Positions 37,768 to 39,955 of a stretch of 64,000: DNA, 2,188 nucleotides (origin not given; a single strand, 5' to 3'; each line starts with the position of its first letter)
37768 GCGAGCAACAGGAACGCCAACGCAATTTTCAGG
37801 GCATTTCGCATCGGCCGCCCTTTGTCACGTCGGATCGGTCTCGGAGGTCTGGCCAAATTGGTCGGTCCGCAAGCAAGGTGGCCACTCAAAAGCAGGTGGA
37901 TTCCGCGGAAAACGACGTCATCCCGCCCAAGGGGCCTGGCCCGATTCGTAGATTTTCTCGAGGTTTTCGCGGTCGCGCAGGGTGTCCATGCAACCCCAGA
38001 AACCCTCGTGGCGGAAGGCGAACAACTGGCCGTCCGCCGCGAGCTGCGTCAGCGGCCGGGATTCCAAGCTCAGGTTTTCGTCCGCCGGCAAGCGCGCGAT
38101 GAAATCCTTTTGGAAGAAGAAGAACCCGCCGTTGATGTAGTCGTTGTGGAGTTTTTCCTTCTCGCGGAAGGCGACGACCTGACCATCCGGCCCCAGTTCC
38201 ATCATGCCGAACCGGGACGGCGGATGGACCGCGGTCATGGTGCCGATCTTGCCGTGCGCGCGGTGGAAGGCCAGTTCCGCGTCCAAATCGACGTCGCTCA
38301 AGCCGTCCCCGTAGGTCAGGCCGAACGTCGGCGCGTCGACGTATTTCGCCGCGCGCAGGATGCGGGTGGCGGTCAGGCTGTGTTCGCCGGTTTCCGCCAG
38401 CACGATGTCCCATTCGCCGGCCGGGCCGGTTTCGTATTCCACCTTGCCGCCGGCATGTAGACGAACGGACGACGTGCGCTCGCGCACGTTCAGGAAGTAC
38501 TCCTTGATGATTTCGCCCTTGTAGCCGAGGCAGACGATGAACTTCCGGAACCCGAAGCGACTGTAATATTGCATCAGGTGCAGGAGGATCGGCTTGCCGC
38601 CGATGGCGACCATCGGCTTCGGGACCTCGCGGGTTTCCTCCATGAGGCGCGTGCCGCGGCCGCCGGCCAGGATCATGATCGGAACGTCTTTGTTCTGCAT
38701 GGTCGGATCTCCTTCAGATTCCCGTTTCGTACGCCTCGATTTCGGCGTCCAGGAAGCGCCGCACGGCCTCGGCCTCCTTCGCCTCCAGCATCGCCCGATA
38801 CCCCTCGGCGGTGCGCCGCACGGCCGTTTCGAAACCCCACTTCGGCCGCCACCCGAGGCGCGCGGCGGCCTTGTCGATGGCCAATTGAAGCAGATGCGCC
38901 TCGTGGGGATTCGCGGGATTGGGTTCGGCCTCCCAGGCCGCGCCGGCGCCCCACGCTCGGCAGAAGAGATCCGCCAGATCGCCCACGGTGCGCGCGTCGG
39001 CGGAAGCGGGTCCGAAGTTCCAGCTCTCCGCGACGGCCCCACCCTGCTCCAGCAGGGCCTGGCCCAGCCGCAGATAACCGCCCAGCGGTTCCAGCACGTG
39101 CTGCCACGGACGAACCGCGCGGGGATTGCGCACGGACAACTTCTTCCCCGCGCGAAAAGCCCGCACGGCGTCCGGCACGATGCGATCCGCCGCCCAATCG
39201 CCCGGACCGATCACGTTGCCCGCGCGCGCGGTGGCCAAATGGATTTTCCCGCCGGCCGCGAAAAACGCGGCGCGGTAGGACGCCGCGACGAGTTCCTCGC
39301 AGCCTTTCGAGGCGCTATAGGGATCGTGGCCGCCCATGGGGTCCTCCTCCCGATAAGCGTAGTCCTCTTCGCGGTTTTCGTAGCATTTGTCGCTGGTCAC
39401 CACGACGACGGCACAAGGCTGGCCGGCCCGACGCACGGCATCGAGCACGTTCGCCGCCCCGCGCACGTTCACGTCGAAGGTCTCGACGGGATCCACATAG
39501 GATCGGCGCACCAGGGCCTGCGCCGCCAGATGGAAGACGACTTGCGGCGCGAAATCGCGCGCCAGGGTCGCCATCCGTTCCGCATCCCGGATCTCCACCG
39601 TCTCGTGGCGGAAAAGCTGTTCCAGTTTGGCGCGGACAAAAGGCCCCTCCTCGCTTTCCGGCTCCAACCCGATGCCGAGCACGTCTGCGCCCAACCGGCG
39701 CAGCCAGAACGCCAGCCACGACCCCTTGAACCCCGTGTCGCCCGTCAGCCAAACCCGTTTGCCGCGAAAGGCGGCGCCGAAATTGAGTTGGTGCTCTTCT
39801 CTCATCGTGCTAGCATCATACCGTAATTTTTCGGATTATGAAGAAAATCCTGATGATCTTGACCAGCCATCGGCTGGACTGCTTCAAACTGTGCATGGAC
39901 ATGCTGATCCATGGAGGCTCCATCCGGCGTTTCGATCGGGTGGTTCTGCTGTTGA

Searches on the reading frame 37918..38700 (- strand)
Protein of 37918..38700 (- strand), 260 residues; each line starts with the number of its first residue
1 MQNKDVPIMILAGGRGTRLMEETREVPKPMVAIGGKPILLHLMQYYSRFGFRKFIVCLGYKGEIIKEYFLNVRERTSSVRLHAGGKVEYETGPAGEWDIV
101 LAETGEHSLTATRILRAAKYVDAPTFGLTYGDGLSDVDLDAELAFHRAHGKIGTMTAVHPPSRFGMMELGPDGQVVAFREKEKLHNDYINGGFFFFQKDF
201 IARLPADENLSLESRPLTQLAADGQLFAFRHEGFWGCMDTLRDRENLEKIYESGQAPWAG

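Call 75: search_solved_structures(query=window:37918-38700:-, max_evalue=1e-10, show_alignments=1)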
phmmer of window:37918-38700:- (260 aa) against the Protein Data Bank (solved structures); distinct sequences matched with E-value up to 1e-10: 8.
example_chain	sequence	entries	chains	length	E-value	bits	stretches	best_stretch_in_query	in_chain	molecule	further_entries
1tzf_A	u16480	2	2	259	4.8e-71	242.6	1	9-259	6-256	Glucose-1-phosphate cytidylyltransferase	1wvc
7whr_B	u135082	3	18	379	5.7e-21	78.4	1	8-237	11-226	Nucleotidyl transferase family protein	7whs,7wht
7d72_K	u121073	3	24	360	2.3e-19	73.2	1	8-237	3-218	Mannose-1-phosphate guanyltransferase beta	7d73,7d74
8x7s_B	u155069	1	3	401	3.6e-18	69.3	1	7-225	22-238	UTP--glucose-1-phosphate uridylyltransferase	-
7x8j_A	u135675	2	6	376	6.9e-17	65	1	8-243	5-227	Mannose-1-phosphate guanylyltransferase 1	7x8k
8yre_D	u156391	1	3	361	7.5e-17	64.9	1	8-243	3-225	Mannose-1-phosphate guanylyltransferase 1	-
6jq8_A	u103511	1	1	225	6.6e-16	61.8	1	8-208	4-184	Putative 6-deoxy-D-mannoheptose pathway protein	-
5xhw_A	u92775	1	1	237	1.6e-15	60.6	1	8-70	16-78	Putative 6-deoxy-D-mannoheptose pathway protein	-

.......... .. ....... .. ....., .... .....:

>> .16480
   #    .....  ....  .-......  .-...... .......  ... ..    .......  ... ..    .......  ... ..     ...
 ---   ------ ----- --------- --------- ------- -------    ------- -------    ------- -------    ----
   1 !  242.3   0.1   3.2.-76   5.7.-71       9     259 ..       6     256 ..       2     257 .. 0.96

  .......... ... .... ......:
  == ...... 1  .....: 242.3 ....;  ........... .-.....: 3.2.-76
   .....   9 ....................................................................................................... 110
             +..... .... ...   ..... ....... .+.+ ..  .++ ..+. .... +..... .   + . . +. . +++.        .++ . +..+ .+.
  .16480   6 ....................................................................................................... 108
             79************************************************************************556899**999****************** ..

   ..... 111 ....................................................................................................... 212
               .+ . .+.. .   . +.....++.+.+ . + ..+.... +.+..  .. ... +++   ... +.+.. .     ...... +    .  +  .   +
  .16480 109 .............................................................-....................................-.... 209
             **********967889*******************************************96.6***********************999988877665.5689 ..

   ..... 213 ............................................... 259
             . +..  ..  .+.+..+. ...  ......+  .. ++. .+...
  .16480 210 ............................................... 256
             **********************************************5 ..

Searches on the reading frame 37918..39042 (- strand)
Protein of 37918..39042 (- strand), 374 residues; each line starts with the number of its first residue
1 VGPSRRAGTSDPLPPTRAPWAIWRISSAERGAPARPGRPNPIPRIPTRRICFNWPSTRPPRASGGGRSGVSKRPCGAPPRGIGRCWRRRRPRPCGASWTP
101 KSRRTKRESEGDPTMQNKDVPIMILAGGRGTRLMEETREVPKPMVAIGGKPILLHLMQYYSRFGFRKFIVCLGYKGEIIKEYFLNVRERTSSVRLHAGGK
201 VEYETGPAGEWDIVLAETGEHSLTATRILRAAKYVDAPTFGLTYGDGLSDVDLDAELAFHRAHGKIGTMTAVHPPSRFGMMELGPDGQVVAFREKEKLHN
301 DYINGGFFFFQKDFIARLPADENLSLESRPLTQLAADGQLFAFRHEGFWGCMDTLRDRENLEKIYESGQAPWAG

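Call 5: search_protein_families(library=pfam, proteins=[window:37918-39042:-])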
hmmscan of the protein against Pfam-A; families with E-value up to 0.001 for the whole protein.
window:37918-39042:- (374 aa): 2 families
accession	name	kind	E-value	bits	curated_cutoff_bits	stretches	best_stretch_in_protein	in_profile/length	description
PF00483.29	NTP_transferase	-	2.6e-21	76.7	21.2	1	123-318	3-188/245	Nucleotidyl transferase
PF12804.13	NTP_transf_3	-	6.7e-06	26.8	27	1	123-175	2-49/160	MobA-like NTP transferase domain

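Call 7: search_protein_families(library=ncbifam, proteins=[window:37918-39042:-])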
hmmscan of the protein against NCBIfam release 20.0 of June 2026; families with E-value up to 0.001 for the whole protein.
window:37918-39042:- (374 aa): 26 families (the best 25 are shown)
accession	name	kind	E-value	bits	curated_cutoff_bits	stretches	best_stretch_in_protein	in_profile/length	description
TIGR02623.1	G1P_cyt_trans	equivalog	7.3e-82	274.6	300.25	1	122-372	3-252/255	glucose-1-phosphate cytidylyltransferase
NF052502.1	man1P_GTase_Rv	exception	1.9e-25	89.5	440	1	123-354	4-219/352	mannose-1-phosphate guanylyltransferase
NF049965.1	GlMnHpPGnyltfHddC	equivalog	2.5e-21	76.4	300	2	123-185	4-66/221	D-glycero-D-manno-heptose 1-phosphate guanosyltransferase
TIGR03992.1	Arch_glmU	subfamily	8.7e-20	70.9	292.1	1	123-318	4-176/393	bifunctional sugar-1-phosphate nucleotidylyltransferase/acetyltransferase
NF041313.1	UDPGP_AglF_Halo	equivalog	4.8e-13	49.1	400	1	123-183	4-64/234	UTP--glucose-1-phosphate uridylyltransferase AglF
NF045761.1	NAMPUrTaseMurU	equivalog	6.3e-13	49.1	250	1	122-185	3-66/226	N-acetylmuramate alpha-1-phosphate uridylyltransferase MurU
NF003670.0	PRK05293.1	equivalog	1.1e-09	37.7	470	1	119-151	4-36/382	glucose-1-phosphate adenylyltransferase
TIGR01208.1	rmlA_long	equivalog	4.1e-08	32.5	320.25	1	123-312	3-176/353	glucose-1-phosphate thymidylyltransferase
TIGR02091.1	glgC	equivalog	4.6e-08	32.5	424.9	1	123-317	4-205/364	glucose-1-phosphate adenylyltransferase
NF001947.0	PRK00725.1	subfamily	1.3e-07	30.8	470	1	118-175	15-73/426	glucose-1-phosphate adenylyltransferase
TIGR01207.1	rmlA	equivalog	7.2e-07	28.6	360.65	0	244-314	111-179/286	glucose-1-phosphate thymidylyltransferase RfbA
NF041173.1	Sug_nt_acttase_Thmprot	equivalog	1.1e-06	27.9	600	1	122-316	3-174/405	bifunctional sugar-1-phosphate nucleotidylyltransferase/acetyltransferase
NF002023.0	PRK00844.1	subfamily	4.1e-06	25.9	458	0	116-177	3-65/408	glucose-1-phosphate adenylyltransferase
TIGR01173.1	glmU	equivalog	6.6e-06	25.2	366.85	1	122-186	3-64/452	bifunctional UDP-N-acetylglucosamine diphosphorylase/glucosamine-1-phosphate N-acetyltransferase GlmU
NF041135.1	IPPtranDIPPsyn_Thcocales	equivalog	2e-05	23.8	580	1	123-185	4-62/419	bifunctional L-myo-inositol-1-phosphate cytidylyltransferase/CDP-L-myo-inositol myo-inositolphosphotransferase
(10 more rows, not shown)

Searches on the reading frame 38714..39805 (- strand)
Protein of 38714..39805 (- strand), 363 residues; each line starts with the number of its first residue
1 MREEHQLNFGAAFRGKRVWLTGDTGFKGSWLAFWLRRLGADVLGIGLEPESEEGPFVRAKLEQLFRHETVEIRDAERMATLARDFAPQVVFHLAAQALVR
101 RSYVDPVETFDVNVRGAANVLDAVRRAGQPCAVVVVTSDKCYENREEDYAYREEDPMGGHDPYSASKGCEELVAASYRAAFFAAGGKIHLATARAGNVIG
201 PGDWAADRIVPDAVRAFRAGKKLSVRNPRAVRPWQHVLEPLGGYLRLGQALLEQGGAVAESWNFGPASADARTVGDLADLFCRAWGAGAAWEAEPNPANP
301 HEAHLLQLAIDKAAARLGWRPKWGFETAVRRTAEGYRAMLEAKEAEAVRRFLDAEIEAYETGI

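Call 5: search_protein_families(library=pfam, proteins=[window:38714-39805:-])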
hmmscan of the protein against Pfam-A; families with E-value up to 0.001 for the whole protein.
window:38714-39805:- (363 aa): 5 families
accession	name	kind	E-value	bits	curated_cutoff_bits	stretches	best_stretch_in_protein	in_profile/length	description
PF16363.11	GDP_Man_Dehyd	-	1.7e-34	120.3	27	1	21-332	3-332/332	GDP-mannose 4,6 dehydratase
PF01370.27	Epimerase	-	1e-28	100.8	20.9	1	20-239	3-216/240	NAD dependent epimerase/dehydratase family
PF02719.21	Polysacc_synt_2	-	2e-09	37.5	20.2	1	66-232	57-201/293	Polysaccharide biosynthesis protein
PF04321.23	RmlD_sub_bind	-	4.1e-08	33.1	27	1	18-173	3-136/287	RmlD substrate binding domain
PF01073.25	3Beta_HSD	-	5.4e-06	26.1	22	1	68-220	50-200/280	3-beta hydroxysteroid dehydrogenase/isomerase family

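Call 7: search_protein_families(library=ncbifam, proteins=[window:38714-39805:-])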
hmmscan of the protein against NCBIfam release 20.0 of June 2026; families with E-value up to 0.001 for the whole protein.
window:38714-39805:- (363 aa): 15 families
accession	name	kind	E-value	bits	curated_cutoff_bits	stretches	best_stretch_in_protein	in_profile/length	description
TIGR02622.1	CDP_4_6_dhtase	equivalog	1.5e-132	442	278.45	1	13-359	2-351/352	CDP-glucose 4,6-dehydratase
TIGR01181.1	dTDP_gluc_dehyt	equivalog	1.2e-23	83.7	365.1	1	21-338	5-313/321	dTDP-glucose 4,6-dehydratase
TIGR04180.1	EDH_00030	hypoth_equivalog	2.6e-17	62.9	475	1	19-322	2-295/297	NAD-dependent 4,6-dehydratase LegB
NF007582.0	PRK10217.1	equivalog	1.1e-13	51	698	1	17-338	3-333/355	dTDP-glucose 4,6-dehydratase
TIGR01179.1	galE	equivalog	1.2e-11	44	262.3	1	18-179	2-161/332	UDP-glucose 4-epimerase GalE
TIGR01472.1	gmd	equivalog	8e-11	41.7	415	1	19-186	4-180/342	GDP-mannose 4,6-dehydratase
NF007490.0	PRK10084.1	subfamily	3.2e-10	39.5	649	1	62-126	49-113/361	dTDP-glucose 4,6-dehydratase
TIGR01214.1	rmlD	equivalog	1.3e-09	37.6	224.05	1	64-177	28-138/285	dTDP-4-dehydrorhamnose reductase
NF007956.0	PRK10675.1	subfamily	1e-07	31.4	394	1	17-170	2-156/338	UDP-glucose 4-epimerase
TIGR03589.1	PseB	equivalog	1.2e-05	24.5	407.75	1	58-141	48-128/324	UDP-N-acetylglucosamine 4,6-dehydratase (inverting)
NF042423.1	oxyalk_red_Shew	equivalog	1.5e-05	24.3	580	1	16-203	9-179/331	2-alkyl-3-oxoalkanoate reductase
NF043036.1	ErythonDh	equivalog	3.7e-05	23.1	325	1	62-192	51-178/321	D-erythronate dehydrogenase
NF011728.1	PRK15181.1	equivalog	0.00028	20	760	1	88-180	92-182/348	Vi polysaccharide biosynthesis UDP-N-acetylglucosaminuronic acid C-4 epimerase TviC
TIGR03466.1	HpnA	hypoth_equivalog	0.00044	19.2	367.65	1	17-140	2-114/327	hopanoid-associated sugar epimerase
NF006074.0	PRK08220.1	equivalog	0.00072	19.2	312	0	12-151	5-147/251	2,3-dihydro-2,3-dihydroxybenzoate dehydrogenase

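Call 46: find_related_loci(query=window:38714-39805:-, collection=metagenome_contigs, flank=10000)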
Query window:38714-39805:- (363 aa) in metagenome_contigs; peptide patterns used: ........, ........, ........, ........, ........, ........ (x = any residue, [..] = any of these).
600 stretches matched a pattern (row limit reached: there are more); 589 encode a relative of the query (tblastn E <= 1e-3); the best 80 are kept; 80 distinct loci.
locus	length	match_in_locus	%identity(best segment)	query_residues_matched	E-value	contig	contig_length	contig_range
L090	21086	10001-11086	79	1-362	0e+0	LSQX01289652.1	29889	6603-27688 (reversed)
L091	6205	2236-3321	78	1-362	0e+0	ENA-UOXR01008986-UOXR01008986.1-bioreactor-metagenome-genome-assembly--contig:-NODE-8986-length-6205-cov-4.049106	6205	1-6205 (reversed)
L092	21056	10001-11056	53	11-359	5e-115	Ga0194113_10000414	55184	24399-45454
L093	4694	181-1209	53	1-348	1e-114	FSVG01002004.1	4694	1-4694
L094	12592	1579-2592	55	7-340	7e-114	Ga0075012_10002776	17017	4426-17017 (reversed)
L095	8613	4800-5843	50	11-363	5e-113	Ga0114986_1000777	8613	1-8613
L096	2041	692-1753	53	12-359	9e-120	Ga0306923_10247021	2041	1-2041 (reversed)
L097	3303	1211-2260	51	11-360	9e-115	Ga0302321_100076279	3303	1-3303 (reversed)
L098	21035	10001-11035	50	11-360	9e-112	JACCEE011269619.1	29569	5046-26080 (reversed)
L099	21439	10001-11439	54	13-361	2e-111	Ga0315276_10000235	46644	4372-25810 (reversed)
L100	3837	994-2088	52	1-359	9e-113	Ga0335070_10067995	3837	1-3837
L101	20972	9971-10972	51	13-348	1e-110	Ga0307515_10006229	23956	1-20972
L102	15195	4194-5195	52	13-348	1e-110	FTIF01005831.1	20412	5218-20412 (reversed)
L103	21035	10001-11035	49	13-361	1e-110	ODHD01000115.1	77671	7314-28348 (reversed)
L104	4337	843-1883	52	9-350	2e-111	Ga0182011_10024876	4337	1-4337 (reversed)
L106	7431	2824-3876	46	9-359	3e-110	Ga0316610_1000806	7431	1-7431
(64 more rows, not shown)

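Call 54: search_protein_families(library=pfam, proteins=[L106:322-858:+, L106:864-1991:+, L106:3904-5226:+, L106:5226-5912:+, L106:5922-6845:+, L106:6933-7247:+, L091:3428-4318:+, L091:4847-6169:+], max_evalue=0.001)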
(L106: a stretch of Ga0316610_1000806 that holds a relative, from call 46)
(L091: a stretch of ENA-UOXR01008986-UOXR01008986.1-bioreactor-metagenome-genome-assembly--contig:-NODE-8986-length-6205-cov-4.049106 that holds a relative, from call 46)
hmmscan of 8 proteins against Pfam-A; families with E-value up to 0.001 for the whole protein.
L106:322-858:+ (178 aa): 2 families
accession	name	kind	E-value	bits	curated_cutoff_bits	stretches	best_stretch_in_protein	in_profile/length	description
PF13302.13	Acetyltransf_3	-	4.5e-13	50.5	25.4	1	9-145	3-137/138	Acetyltransferase (GNAT) domain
PF13420.13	Acetyltransf_4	-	2.9e-05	24.6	24.3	1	11-150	2-139/155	Acetyltransferase (GNAT) domain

L106:864-1991:+ (375 aa): 2 families
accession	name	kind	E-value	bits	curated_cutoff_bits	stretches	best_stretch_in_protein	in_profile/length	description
PF01041.23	DegT_DnrJ_EryC1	-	3.2e-104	349.5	19.8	1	16-370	5-359/360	DegT/DnrJ/EryC1/StrS aminotransferase family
PF00266.25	Aminotran_5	-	9.3e-05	22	21.5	1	35-167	43-182/371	Aminotransferase class-V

L106:3904-5226:+ (440 aa): 4 families
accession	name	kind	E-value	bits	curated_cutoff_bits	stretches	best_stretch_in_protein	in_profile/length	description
PF01041.23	DegT_DnrJ_EryC1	-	3e-92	310.1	19.8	1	46-426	5-354/360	DegT/DnrJ/EryC1/StrS aminotransferase family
PF00266.25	Aminotran_5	-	7.6e-05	22.3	21.5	1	67-201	46-183/371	Aminotransferase class-V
PF01212.27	Beta_elim_lyase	-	0.00011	22.1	27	1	67-195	35-170/288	Beta-eliminating lyase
PF01053.26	Cys_Met_Meta_PP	-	0.00026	20.1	27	1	67-195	55-175/381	Cys/Met metabolism PLP-dependent enzyme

L106:5226-5912:+ (228 aa): 2 families
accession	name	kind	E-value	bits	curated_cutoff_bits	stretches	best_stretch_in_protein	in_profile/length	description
PF00175.26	NAD_binding_1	-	7.3e-09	36.7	22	1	117-208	1-107/109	Oxidoreductase NAD-binding domain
PF08030.17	NAD_binding_6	-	0.00026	21.5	22.2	1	115-169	4-65/156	Ferric reductase NAD binding domain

L106:5922-6845:+ (307 aa): 8 families
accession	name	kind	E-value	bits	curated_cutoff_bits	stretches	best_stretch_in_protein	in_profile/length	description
PF01370.27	Epimerase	-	2.5e-32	112.6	20.9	1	3-230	1-240/240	NAD dependent epimerase/dehydratase family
PF16363.11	GDP_Man_Dehyd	-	7e-13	49.2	27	1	4-235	1-253/332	GDP-mannose 4,6 dehydratase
PF04321.23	RmlD_sub_bind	-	1.3e-11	44.6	27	1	1-252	1-235/287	RmlD substrate binding domain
PF02719.21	Polysacc_synt_2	-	5e-07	29.6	20.2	1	3-115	1-128/293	Polysaccharide biosynthesis protein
PF13460.12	NAD_binding_10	-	4.5e-06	27.1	27.2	1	7-165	1-143/184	NAD(P)H-binding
PF07993.18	NAD_binding_4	-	5.1e-05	23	20.1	1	5-65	1-64/258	Male sterility protein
PF01073.25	3Beta_HSD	-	0.0008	18.9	22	0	4-114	1-115/280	3-beta hydroxysteroid dehydrogenase/isomerase family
PF05368.20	NmrA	-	0.00096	19.3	27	0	2-38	4-40/298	NmrA-like family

L106:6933-7247:+ (104 aa): 0 families

L091:3428-4318:+ (296 aa): 4 families
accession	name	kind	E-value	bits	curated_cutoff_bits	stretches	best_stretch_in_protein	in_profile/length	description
PF01370.27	Epimerase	-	1.3e-29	103.8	20.9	1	3-207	1-227/240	NAD dependent epimerase/dehydratase family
PF16363.11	GDP_Man_Dehyd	-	4.5e-15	56.4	27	1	77-284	101-330/332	GDP-mannose 4,6 dehydratase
PF01073.25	3Beta_HSD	-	7.7e-06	25.6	22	0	4-37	1-36/280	3-beta hydroxysteroid dehydrogenase/isomerase family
PF00106.31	adh_short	-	0.00016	21.6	26.6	1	3-35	3-35/195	short chain dehydrogenase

L091:4847-6169:+ (440 aa): 2 families
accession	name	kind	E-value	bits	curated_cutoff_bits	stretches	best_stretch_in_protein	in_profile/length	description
PF01593.30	Amino_oxidase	-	1.6e-19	70.9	19.8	1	38-386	18-379/443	Flavin containing amine oxidoreductase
PF13450.12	NAD_binding_8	-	4.8e-07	30.4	21.9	1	20-75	1-62/68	NAD(P)-binding Rossmann-like domain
